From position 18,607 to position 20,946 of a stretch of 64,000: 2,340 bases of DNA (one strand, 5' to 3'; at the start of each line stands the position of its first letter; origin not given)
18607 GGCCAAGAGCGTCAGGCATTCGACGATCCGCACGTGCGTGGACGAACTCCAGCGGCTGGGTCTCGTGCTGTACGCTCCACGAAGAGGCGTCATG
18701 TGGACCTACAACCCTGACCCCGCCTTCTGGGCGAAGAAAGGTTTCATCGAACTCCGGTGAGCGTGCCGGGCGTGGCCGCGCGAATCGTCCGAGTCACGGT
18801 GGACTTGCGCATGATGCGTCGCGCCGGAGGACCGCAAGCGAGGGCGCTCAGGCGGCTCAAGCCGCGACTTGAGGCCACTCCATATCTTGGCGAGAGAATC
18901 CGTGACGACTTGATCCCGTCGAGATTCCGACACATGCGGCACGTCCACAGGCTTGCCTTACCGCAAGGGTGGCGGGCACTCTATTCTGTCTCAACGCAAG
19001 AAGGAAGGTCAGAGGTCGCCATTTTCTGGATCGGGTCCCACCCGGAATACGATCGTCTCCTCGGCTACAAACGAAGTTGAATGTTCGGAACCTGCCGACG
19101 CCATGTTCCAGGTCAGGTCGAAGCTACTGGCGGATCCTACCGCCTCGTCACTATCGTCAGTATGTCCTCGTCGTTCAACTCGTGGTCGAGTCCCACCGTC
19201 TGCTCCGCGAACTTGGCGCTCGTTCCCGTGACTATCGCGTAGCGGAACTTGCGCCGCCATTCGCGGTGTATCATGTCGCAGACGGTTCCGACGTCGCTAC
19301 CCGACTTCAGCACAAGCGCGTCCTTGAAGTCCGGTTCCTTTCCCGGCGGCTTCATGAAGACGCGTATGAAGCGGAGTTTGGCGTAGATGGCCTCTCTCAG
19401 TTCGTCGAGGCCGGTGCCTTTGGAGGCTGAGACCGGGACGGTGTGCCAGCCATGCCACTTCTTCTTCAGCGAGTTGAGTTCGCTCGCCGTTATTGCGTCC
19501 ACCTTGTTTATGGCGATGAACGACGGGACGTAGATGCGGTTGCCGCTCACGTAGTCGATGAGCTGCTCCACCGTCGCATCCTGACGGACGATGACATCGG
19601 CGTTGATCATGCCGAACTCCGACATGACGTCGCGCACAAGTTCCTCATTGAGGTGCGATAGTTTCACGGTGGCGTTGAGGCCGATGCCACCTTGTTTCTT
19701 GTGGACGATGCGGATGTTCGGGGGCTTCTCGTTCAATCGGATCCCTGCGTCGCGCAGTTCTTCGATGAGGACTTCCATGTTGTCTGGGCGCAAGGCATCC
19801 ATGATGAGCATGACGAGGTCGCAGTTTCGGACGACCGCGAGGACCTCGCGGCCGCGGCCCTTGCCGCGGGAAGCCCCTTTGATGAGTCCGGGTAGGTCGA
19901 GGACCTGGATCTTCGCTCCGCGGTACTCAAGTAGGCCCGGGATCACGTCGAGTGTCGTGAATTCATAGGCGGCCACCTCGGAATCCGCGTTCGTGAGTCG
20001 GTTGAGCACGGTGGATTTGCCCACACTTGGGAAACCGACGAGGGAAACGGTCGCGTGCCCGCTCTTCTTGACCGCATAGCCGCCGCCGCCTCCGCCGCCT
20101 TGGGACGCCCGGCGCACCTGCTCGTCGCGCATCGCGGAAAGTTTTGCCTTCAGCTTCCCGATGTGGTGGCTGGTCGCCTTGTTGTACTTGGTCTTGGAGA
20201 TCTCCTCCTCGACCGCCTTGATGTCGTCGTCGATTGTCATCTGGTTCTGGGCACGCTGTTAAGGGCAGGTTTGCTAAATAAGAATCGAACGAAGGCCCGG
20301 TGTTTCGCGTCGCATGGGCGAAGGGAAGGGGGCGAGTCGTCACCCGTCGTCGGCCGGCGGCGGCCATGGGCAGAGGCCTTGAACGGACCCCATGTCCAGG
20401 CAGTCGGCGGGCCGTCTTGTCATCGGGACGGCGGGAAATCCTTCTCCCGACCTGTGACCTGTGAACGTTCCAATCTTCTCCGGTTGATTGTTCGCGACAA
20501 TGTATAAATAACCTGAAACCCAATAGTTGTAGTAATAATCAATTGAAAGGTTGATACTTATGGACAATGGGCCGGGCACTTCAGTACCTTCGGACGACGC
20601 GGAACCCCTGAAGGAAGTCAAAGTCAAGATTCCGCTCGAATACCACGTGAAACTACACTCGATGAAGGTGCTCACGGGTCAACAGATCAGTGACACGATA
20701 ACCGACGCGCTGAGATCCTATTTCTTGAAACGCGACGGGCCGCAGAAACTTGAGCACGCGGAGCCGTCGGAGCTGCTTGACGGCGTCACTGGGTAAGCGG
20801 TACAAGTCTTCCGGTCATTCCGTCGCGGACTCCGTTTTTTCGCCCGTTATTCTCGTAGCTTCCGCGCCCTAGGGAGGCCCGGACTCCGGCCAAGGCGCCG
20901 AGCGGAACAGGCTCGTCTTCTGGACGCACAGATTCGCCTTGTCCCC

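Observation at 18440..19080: Winged-helix protein translationally coupled to a RelE/ParE-like protein next to a DUF1059 gene pair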

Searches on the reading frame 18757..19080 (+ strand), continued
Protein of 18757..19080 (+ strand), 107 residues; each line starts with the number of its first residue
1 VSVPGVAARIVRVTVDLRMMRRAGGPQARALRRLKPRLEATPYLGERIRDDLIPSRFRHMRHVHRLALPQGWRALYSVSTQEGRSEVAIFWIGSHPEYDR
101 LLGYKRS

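Call 73: find_related_loci(query=A2, collection=viral_contigs, flank=4000)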
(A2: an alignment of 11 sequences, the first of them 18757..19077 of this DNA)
Query A2 (107 aa) in viral_contigs; peptide patterns used: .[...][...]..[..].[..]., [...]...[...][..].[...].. (x = any residue, [..] = any of these).
24 stretches matched a pattern, but none encodes a relative of the query by tblastn (E <= 1e-3).

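Call 74: search_dna_similar(query=window:18757-19077:+, collection=plasmids, mode=protein, max_evalue=0.001)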
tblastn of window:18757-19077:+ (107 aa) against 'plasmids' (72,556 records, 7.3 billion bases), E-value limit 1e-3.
No match.

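Call 75: search_dna_similar(query=window:18757-19077:+, collection=phages, mode=protein, max_evalue=0.001)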
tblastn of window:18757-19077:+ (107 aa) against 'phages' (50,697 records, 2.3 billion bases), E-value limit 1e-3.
No match.

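Call 90: fold_search(model_id=the predicted structure, library=viral)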
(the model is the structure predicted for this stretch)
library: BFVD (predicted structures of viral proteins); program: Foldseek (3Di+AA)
matches with E <= 10: 1166; with E <= 0.001: 0
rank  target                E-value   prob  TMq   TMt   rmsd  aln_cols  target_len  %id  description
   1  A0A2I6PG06            1.0e-02  0.96  0.31  0.41   6.1        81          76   12  (no name in the UniProt tables at hand)
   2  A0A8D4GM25            1.7e-02  1.00  0.58  0.54   3.3       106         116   12  (no name in the UniProt tables at hand)
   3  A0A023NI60            3.7e-02  0.80  0.33  0.44   5.2        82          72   12  (no name in the UniProt tables at hand)
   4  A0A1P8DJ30            4.0e-02  0.96  0.56  0.48   6.6       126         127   17  (no name in the UniProt tables at hand)
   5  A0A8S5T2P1            4.8e-02  0.54  0.26  0.24   5.8        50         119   10  Uncharacterized protein [Myoviridae sp. ctqfO1]
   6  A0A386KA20            5.2e-02  0.95  0.46  0.61   3.7        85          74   19  (no name in the UniProt tables at hand)
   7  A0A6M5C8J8            5.5e-02  0.47  0.35  0.31   6.7       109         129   13  (no name in the UniProt tables at hand)
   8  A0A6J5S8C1            5.9e-02  0.85  0.29  0.39   4.1        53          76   15  Uncharacterized protein [uncultured Caudovirales phage]
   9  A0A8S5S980            7.2e-02  0.87  0.50  0.45   5.3       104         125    9  Uncharacterized protein [Phage sp. ctGns7]
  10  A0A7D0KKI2            7.7e-02  0.80  0.44  0.27   4.6        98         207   13  (no name in the UniProt tables at hand)
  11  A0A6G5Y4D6            9.9e-02  0.66  0.40  0.34   4.6        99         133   12  (no name in the UniProt tables at hand)
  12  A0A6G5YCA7            1.4e-01  0.60  0.33  0.44   6.5        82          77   11  (no name in the UniProt tables at hand)
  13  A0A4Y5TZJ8            1.4e-01  0.47  0.34  0.30   4.7        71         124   18  Uncharacterized protein [Gordonia phage Polly]
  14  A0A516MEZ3            1.5e-01  0.33  0.30  0.33  12.1        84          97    8  (no name in the UniProt tables at hand)
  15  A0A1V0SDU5            1.5e-01  0.21  0.27  0.31  10.0        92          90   13  Uncharacterized protein [Indivirus ILV1]
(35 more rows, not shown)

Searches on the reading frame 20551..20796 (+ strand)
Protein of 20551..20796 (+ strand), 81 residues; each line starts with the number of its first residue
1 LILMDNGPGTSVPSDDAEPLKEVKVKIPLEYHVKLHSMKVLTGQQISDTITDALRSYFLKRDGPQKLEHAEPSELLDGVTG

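Call 3: search_protein_families(library=pfam, proteins=[window:20551-20796:+], max_evalue=1)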
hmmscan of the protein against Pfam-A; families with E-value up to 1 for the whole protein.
window:20551-20796:+ (81 aa): 0 families

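Call 88: search_solved_structures(query=window:20551-20793:+, max_evalue=10)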
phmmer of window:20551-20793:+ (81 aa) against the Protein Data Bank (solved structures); distinct sequences matched with E-value up to 10: 4.
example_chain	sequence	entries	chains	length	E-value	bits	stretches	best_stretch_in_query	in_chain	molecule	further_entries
6wdo_R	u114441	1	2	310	1.6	12.6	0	36-71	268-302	Calcium uptake protein 2, mitochondrial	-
6le5_B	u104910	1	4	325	1.7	12.4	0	36-71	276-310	Calcium uptake protein 2, mitochondrial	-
6lb7_B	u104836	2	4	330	1.8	12.4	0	36-71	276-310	Calcium uptake protein 2, mitochondrial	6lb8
6wdn_A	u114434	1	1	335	1.9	12.3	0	36-71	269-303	Calcium uptake protein 2, mitochondrial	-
